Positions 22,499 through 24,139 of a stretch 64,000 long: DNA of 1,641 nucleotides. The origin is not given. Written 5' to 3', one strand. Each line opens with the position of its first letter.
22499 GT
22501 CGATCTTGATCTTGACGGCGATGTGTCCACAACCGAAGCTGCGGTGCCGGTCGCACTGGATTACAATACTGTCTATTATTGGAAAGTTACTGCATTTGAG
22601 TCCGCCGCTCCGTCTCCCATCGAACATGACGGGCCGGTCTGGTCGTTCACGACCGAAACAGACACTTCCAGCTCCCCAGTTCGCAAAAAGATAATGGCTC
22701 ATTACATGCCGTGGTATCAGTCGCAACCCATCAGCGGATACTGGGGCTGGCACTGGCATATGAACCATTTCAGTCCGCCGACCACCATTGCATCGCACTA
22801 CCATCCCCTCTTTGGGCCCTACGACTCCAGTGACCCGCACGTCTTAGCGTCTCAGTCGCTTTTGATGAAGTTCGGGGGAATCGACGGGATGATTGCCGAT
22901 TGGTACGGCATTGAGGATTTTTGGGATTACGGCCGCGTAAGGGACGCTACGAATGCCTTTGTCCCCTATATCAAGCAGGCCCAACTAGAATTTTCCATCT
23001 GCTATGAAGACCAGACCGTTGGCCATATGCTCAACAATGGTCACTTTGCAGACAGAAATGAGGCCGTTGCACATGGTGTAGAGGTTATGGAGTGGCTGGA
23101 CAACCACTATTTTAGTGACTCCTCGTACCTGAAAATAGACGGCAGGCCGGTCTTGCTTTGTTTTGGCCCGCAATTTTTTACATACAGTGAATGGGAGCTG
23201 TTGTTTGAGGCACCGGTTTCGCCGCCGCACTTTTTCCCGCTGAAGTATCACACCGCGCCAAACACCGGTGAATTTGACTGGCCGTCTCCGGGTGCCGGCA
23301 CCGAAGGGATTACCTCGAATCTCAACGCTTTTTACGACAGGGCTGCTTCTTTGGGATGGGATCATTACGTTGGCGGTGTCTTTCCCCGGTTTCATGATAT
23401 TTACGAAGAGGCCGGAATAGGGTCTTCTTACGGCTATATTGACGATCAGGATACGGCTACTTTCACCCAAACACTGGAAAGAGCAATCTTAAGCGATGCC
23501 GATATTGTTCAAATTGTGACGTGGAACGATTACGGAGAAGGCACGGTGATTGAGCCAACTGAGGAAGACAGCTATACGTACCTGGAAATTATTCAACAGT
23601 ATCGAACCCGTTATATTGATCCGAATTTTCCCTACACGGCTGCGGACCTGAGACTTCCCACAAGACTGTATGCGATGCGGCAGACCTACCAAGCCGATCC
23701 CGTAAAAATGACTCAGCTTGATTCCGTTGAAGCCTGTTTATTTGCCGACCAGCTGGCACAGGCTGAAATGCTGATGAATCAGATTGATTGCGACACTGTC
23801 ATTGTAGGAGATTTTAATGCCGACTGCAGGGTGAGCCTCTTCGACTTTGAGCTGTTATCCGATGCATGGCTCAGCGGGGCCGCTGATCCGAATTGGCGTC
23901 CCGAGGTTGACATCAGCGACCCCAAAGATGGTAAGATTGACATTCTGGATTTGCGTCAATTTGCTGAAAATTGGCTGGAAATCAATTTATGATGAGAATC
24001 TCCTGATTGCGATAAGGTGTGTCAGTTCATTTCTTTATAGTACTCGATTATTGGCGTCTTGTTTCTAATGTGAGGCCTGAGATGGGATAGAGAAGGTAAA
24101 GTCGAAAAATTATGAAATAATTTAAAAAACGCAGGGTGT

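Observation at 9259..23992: Beta-1,3/1,6-glucan plus alpha-mannan type degradative cluster (fungal-wall/laminarin-like), including an unusual GH55-like::SGL-propeller fusion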

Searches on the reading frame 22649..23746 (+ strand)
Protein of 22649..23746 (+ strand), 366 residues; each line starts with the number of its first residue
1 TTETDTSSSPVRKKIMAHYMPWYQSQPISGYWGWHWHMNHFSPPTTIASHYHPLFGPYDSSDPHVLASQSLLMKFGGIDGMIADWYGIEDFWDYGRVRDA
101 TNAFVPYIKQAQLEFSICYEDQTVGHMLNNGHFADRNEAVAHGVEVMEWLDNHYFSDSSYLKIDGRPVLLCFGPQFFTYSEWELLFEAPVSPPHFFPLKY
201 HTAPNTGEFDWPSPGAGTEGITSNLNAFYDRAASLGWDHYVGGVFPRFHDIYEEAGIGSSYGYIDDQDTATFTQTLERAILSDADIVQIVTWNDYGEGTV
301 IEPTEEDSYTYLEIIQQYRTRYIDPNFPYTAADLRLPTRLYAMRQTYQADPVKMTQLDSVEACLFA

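Call 56: search_solved_structures(query=A4, max_evalue=0.1, show_alignments=2)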
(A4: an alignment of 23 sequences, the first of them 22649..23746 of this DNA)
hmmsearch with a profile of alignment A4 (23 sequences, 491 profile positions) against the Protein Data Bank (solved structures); distinct sequences matched with E-value up to 0.1: 11.
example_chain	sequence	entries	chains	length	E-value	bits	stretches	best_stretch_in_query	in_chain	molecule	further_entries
4acz_B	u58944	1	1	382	6.8e-12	48.1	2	181-356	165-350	ENDO-ALPHA-MANNOSIDASE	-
4acy_A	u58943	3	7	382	7.6e-12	47.9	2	181-356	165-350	ENDO-ALPHA-MANNOSIDASE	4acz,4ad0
6zdc_A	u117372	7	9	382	1.1e-09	40.8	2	51-123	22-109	Glycoprotein endo-alpha-1,2-mannosidase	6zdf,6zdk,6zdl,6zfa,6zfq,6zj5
6zfn_AAA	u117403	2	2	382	1.6e-09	40.3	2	51-123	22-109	Glycoprotein endo-alpha-1,2-mannosidase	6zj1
4ad1_A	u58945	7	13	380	4.8e-09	38.7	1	13-113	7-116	GLYCOSYL HYDROLASE FAMILY 71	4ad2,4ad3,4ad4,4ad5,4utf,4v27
4v28_A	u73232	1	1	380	7.5e-09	38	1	13-113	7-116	GLYCOSYL HYDROLASE FAMILY 71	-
5lyr_A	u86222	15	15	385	1.8e-07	33.4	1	40-113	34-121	Glycosyl hydrolase family 71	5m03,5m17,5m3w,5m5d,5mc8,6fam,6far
5mel_A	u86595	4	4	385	2.9e-07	32.8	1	40-113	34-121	Glycosyl hydrolase family 71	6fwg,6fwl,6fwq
6fwo_A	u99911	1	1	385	1.5e-06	30.4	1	40-113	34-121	Glycosyl hydrolase family 71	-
9fnf_A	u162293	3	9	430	0.0013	20.8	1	321-351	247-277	Glycoside hydrolase family 71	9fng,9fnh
8yfh_A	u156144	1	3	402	0.013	17.5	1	322-345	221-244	Glucan endo-1,3-alpha-glucosidase agn1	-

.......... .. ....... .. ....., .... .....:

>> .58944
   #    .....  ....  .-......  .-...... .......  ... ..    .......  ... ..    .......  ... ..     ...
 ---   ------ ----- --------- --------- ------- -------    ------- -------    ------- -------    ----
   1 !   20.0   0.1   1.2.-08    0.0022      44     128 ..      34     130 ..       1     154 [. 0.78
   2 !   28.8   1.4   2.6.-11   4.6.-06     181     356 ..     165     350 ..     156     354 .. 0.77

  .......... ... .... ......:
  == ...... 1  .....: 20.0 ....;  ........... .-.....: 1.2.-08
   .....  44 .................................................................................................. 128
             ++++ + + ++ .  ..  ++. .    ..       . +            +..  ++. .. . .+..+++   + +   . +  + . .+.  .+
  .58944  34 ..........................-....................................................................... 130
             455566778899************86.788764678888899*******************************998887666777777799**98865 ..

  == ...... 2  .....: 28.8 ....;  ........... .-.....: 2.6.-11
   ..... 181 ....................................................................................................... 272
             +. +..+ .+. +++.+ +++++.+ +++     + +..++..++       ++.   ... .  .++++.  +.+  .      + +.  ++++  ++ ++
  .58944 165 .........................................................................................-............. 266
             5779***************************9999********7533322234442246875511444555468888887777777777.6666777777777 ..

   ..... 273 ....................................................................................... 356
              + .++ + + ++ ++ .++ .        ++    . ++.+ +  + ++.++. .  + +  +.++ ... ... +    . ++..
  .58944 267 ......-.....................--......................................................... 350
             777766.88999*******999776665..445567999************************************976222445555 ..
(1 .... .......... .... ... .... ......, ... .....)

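Call 66: predict_structure(alignment_id=A4)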
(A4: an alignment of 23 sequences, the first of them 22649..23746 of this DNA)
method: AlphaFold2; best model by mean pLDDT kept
length: 366 residues; sequences in the alignment: 23
mean_pLDDT: 85.2   pTM: 0.88
mean pLDDT of the five models: 85.2, 85.1, 85.0, 84.0, 82.8
residues with pLDDT >= 90: 217; 70-90: 81; 50-70: 54; < 50: 14
segments of 3 or more residues with pLDDT < 50: 1-9
pLDDT, mean of each block of 10 residues (from residue 1): 38 89 62 56 61 81 91 97 75 76 95 96 88 95 94 95 96 91 96 94 93 80 90 95 84 68 70 92 94 57 88 96 96 97 96 98 97
secondary structure, 60 per line:
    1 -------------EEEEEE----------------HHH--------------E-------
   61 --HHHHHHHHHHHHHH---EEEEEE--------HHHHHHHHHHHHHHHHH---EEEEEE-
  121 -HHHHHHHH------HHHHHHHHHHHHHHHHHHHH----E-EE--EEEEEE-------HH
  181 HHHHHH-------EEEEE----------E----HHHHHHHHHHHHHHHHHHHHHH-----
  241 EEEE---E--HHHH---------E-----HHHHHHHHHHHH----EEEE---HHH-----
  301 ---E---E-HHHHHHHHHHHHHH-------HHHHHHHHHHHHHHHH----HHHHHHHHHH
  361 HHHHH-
elements in order: E14-19 H63-76 E80-85 H94-110 E114-119 H122-129 H136-155 E166-171 H179-186 E194-198 H214-235 E241-244 H251-254 H270-281 E286-289 H310-323 H331-346 H351-365

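Call 68: fold_search(model_id=the predicted structure, library=pdb)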
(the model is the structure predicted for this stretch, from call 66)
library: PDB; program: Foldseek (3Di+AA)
matches with E <= 10: 1272; with E <= 0.001: 80
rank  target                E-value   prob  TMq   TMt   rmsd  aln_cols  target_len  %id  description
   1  4ad0_B                3.2e-12  1.00  0.59  0.66   4.8       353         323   16  Structure of the GH99 endo-alpha-mannosidase from Bacteriodes thetaiotaomicron in complex with BIS-TRIS-Propane (released 2012-02-01)
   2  4ad0_C                4.6e-12  1.00  0.62  0.70   4.1       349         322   17  Structure of the GH99 endo-alpha-mannosidase from Bacteriodes thetaiotaomicron in complex with BIS-TRIS-Propane (released 2012-02-01)
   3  4acy_A                9.2e-12  1.00  0.60  0.64   5.7       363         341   16  Selenomethionine derivative of the GH99 endo-alpha-mannosidase from Bacteroides thetaiotaomicron (released 2012-02-01)
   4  4ad0_A                1.6e-11  1.00  0.62  0.70   4.2       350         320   16  Structure of the GH99 endo-alpha-mannosidase from Bacteriodes thetaiotaomicron in complex with BIS-TRIS-Propane (released 2012-02-01)
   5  4acz_B                2.2e-11  1.00  0.59  0.63   6.3       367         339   16  Structure of the GH99 endo-alpha-mannosidase from Bacteroides thetaiotaomicron (released 2012-02-01)
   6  4ad0_D                4.4e-11  1.00  0.58  0.65   5.3       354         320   16  Structure of the GH99 endo-alpha-mannosidase from Bacteriodes thetaiotaomicron in complex with BIS-TRIS-Propane (released 2012-02-01)
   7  4ad5_A                4.7e-11  1.00  0.57  0.59   9.0       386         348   17  Structure of the GH99 endo-alpha-mannosidase from Bacteroides xylanisolvens in complex with glucose-1,3-deoxymannojiri (released 2012-02-01)
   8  6zfn_AAA              5.3e-11  1.00  0.63  0.65   7.8       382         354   17  Structure of an inactive E404Q variant of the catalytic domain of human endo-alpha-mannosidase MANEA in complex with (released 2020-11-18)
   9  6zfq                  1.6e-10  1.00  0.61  0.64   5.5       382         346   15  Structure of the catalytic domain of human endo-alpha-mannosidase MANEA in complex with bis-tris (released 2020-11-18)
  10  5mel                  1.8e-10  1.00  0.61  0.64   5.8       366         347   17  Structure of an E333Q variant of the GH99 endo-alpha-mannanase from Bacteroides xylanisolvens in complex with Glc-alpha- (released 2017-01-11)
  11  4ad1                  2.0e-10  1.00  0.57  0.59   8.9       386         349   16  Structure of the GH99 endo-alpha-mannosidase from Bacteroides xylanisolvens (released 2012-02-01)
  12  6zdk                  2.4e-10  1.00  0.58  0.58   7.4       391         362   14  Structure of the catalytic domain of human endo-alpha-mannosidase MANEA in complex with HEPES and hexatungstotellurate(V (released 2020-11-18)
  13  6zdf_B                2.6e-10  1.00  0.62  0.63   6.6       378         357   16  Structure of the catalytic domain of human endo-alpha-mannosidase MANEA in complex with HEPES (released 2020-11-18)
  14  5m5d_A                3.4e-10  1.00  0.61  0.64   6.0       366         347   17  Structure of the GH99 endo-alpha-mannanase from Bacteroides xylanisolvens in complex with mannose-alpha-1,3-D-glucal (released 2017-01-11)
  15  6far                  3.6e-10  1.00  0.62  0.65   5.6       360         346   17  Structure of the GH99 endo-alpha-mannanase from Bacteroides xylanisolvens in complex with mannose-alpha-1,3-mannoimidazo (released 2018-03-21)
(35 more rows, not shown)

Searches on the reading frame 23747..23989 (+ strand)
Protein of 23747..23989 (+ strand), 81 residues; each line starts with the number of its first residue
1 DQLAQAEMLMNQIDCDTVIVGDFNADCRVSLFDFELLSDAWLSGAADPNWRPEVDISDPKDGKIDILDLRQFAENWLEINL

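Call 98: search_protein_families(library=pfam, proteins=[window:23747-23989:+], max_evalue=1)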
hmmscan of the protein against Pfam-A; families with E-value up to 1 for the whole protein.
window:23747-23989:+ (81 aa): 2 families
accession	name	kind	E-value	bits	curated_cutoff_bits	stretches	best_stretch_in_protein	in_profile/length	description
PF00404.24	Dockerin_1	-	0.00033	21.2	22.9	1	21-70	2-50/57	Dockerin type I domain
PF03372.29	Exo_endo_phos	-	0.087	13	24.5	1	2-32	133-163/225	Endonuclease/Exonuclease/phosphatase family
